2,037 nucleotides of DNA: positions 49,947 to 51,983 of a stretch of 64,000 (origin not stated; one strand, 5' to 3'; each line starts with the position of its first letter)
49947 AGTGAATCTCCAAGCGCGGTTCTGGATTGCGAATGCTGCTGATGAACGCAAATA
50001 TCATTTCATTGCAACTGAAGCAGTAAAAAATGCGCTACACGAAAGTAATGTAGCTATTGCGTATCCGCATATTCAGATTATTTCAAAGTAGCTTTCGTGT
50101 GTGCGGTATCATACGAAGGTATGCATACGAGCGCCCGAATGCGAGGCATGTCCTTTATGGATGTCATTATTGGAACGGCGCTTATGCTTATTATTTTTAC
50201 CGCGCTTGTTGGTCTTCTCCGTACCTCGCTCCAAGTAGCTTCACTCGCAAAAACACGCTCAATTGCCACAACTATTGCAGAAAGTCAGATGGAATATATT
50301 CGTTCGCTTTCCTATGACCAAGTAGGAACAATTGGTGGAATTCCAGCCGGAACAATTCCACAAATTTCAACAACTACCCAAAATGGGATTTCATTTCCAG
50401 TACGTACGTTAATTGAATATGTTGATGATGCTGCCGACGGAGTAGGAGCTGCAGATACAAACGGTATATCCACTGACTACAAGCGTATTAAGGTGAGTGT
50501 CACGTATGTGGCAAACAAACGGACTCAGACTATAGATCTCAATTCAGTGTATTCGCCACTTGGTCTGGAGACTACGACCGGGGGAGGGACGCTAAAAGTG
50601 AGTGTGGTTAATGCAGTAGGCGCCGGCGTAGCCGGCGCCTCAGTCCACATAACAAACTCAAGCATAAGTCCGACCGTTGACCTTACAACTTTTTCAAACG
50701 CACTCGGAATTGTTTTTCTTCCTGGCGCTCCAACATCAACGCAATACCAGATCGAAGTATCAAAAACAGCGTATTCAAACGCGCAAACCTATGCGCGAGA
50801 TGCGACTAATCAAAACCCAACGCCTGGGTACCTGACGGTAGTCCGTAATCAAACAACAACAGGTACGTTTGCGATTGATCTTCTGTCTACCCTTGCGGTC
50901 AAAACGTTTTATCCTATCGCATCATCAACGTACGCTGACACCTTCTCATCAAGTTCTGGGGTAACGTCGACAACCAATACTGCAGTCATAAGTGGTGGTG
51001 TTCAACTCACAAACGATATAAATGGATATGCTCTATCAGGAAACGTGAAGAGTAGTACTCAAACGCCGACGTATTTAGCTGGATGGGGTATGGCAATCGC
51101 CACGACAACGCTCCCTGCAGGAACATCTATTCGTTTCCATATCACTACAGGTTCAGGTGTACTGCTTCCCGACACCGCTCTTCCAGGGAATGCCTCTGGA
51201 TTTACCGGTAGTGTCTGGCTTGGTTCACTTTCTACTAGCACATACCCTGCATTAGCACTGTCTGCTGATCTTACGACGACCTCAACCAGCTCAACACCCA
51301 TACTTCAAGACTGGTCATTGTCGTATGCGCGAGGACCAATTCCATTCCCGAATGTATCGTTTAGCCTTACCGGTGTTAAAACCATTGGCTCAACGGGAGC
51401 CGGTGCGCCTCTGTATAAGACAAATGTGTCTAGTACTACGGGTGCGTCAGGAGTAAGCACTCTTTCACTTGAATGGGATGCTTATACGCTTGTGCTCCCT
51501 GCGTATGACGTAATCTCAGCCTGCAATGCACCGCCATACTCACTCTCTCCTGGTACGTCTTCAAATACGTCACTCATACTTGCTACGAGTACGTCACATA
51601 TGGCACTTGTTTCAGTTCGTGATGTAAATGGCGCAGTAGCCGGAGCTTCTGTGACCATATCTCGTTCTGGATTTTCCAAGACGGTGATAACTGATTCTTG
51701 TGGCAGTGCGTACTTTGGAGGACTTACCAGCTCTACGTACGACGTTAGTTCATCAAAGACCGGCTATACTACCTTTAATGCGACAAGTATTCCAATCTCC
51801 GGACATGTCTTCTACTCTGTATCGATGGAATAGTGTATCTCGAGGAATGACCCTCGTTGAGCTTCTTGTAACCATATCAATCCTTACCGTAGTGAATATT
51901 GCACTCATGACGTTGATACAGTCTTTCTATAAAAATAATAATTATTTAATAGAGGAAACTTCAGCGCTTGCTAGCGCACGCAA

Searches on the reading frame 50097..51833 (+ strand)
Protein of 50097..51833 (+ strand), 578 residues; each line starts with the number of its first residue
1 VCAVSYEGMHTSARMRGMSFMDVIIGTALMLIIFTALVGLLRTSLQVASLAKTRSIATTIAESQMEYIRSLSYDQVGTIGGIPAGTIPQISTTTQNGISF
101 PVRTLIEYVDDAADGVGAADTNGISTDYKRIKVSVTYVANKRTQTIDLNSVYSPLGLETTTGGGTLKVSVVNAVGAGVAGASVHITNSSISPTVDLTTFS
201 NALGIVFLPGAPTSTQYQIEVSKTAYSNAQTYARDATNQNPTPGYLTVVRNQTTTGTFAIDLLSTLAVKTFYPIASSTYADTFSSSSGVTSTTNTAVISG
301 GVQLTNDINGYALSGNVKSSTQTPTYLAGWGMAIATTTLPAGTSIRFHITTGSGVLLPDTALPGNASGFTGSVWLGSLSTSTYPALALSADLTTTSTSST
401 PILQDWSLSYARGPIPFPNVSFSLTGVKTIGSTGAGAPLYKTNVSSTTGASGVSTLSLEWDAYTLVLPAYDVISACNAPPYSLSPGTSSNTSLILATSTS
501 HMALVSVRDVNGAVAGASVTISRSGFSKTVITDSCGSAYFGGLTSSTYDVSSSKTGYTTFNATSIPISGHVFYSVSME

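Call 35: search_protein_families(library=pfam, proteins=[window:50097-51833:+], max_evalue=0.0001)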
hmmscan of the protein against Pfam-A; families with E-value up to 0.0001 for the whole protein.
window:50097-51833:+ (578 aa): 1 family
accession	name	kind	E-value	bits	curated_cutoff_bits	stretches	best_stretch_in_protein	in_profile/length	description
PF13620.12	CarboxypepD_reg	-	1.6e-10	41.6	32.3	1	507-568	6-70/82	Carboxypeptidase regulatory-like domain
